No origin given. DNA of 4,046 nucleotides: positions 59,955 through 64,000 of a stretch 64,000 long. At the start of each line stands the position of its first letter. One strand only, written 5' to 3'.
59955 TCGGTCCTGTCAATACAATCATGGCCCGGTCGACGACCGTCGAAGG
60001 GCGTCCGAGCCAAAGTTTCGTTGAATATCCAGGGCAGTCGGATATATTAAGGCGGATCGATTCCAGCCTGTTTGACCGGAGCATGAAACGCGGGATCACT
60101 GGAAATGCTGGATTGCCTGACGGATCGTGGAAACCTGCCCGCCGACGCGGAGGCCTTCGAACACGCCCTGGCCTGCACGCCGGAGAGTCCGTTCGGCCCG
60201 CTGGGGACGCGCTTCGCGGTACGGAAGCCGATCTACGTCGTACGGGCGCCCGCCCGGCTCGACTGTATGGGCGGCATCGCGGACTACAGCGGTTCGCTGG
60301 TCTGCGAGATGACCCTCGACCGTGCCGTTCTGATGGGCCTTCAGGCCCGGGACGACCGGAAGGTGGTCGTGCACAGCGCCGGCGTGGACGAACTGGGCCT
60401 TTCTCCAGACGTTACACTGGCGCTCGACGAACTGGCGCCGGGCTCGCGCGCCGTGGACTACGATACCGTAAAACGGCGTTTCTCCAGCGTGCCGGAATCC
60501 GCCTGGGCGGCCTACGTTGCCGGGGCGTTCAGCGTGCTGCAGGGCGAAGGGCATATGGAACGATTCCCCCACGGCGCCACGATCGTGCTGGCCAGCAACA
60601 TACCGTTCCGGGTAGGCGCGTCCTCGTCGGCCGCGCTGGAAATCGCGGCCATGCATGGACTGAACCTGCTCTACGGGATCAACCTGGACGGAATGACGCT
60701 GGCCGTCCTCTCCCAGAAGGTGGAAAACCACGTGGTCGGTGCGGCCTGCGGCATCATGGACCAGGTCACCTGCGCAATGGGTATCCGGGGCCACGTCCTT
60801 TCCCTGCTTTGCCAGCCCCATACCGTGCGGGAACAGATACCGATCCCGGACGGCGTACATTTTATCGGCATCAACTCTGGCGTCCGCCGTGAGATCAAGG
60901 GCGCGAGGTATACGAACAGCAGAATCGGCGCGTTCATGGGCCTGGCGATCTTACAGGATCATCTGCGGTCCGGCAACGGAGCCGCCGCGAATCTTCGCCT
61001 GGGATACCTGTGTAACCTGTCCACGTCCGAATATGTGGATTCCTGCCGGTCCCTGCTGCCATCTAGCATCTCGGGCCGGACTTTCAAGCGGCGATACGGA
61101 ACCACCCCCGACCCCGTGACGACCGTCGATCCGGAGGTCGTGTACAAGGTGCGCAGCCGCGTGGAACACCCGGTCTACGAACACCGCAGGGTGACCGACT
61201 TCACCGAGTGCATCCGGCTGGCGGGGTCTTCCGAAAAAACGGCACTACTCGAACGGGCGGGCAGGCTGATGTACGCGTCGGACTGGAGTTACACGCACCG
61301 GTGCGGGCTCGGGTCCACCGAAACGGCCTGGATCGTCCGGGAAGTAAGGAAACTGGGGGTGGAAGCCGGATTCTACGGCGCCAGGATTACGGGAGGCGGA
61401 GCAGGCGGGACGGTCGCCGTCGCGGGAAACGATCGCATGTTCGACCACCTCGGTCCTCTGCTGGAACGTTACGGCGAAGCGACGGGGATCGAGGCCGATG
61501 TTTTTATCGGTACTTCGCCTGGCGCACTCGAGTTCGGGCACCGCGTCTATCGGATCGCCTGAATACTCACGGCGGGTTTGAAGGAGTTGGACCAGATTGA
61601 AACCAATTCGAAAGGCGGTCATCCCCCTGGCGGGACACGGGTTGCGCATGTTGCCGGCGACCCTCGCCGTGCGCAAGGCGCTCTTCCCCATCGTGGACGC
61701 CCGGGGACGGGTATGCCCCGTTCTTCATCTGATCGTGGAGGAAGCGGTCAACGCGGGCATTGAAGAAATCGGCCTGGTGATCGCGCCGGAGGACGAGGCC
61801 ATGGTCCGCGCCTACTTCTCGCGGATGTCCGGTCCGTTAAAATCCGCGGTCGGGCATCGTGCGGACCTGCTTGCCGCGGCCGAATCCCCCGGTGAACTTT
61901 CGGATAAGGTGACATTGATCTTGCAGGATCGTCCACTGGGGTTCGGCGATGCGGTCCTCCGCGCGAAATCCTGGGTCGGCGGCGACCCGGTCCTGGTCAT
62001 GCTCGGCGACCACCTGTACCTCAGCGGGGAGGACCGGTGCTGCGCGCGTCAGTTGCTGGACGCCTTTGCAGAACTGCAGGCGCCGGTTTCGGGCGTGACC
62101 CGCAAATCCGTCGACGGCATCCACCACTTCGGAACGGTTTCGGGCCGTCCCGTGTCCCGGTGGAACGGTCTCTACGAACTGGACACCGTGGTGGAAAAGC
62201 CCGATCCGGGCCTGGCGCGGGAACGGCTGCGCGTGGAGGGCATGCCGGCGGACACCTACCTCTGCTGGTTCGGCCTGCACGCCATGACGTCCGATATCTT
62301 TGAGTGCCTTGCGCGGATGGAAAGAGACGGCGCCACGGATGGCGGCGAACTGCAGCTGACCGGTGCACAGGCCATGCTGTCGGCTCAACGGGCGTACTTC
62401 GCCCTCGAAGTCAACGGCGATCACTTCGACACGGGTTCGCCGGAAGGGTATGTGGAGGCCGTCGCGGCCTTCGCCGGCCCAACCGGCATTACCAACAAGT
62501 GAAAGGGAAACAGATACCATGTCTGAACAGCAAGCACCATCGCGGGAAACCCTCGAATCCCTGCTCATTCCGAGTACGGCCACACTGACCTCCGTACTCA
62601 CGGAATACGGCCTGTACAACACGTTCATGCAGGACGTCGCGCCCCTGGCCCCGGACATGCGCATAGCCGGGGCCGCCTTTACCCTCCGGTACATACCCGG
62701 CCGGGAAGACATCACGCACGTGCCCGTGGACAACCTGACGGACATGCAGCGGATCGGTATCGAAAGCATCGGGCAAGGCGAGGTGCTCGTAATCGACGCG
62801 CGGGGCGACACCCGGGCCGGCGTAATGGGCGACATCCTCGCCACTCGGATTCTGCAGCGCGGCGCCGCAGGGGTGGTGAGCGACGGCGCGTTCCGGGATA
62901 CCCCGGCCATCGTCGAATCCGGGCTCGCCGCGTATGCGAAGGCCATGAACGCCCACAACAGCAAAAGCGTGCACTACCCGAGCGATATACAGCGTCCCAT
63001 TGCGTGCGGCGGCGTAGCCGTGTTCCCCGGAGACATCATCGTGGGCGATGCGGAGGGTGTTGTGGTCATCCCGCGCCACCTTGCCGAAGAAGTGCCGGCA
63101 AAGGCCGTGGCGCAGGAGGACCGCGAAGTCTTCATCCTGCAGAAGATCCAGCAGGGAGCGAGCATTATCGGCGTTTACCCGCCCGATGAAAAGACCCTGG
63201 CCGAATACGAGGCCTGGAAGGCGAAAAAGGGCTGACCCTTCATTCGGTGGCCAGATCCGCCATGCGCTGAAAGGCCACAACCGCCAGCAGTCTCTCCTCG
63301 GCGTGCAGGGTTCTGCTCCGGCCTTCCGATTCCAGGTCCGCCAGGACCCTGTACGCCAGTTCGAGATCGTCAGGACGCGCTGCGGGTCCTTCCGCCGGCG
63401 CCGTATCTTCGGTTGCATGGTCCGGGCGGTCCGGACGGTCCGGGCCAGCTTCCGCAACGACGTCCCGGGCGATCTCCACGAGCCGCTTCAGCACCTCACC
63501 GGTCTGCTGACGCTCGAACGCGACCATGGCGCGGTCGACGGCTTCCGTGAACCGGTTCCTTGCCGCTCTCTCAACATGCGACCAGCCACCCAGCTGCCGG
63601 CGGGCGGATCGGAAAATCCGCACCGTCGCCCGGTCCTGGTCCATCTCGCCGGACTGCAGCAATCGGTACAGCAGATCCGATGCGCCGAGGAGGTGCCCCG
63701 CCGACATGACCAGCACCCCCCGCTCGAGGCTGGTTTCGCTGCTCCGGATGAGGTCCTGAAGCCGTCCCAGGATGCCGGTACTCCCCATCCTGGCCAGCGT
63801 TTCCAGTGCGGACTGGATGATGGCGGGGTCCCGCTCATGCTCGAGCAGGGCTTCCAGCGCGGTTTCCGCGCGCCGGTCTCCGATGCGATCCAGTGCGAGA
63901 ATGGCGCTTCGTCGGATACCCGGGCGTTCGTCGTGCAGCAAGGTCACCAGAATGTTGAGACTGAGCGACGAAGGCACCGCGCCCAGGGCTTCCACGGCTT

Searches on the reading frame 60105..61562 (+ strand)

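Call 74: search_protein_families(library=pfam, proteins=[window:60105-61562:+], max_evalue=0.001)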
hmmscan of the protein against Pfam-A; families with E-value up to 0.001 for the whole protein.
window:60105-61562:+ (485 aa): 2 families
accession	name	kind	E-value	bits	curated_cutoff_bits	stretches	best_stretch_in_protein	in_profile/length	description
PF00288.32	GHMP_kinases_N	-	1.3e-16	61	22.3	1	137-226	2-86/87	GHMP kinases N terminal domain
PF10509.15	GalKase_gal_bdg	-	0.00077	19.4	23.1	0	39-77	9-45/49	Galactokinase galactose-binding signature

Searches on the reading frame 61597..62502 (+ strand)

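Call 74: search_protein_families(library=pfam, proteins=[window:61597-62502:+], max_evalue=0.001)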
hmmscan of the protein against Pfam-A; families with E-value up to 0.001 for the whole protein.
window:61597-62502:+ (301 aa): 1 family
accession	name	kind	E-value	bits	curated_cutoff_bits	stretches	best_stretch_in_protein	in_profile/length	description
PF00483.29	NTP_transferase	-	1.4e-13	51.4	21.2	1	6-290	1-240/245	Nucleotidyl transferase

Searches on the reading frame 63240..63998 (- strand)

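Call 74: search_protein_families(library=pfam, proteins=[window:63240-63998:-], max_evalue=0.001)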
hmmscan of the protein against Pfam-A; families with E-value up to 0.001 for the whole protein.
window:63240-63998:- (252 aa): 2 families
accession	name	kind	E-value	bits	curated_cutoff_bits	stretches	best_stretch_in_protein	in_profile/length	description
PF13646.12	HEAT_2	-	2e-18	66.9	27.7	2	1-69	20-88/88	HEAT repeats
PF03130.22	HEAT_PBS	-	0.00059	20.6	20.9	0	28-54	1-27/27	PBS lyase HEAT-like repeat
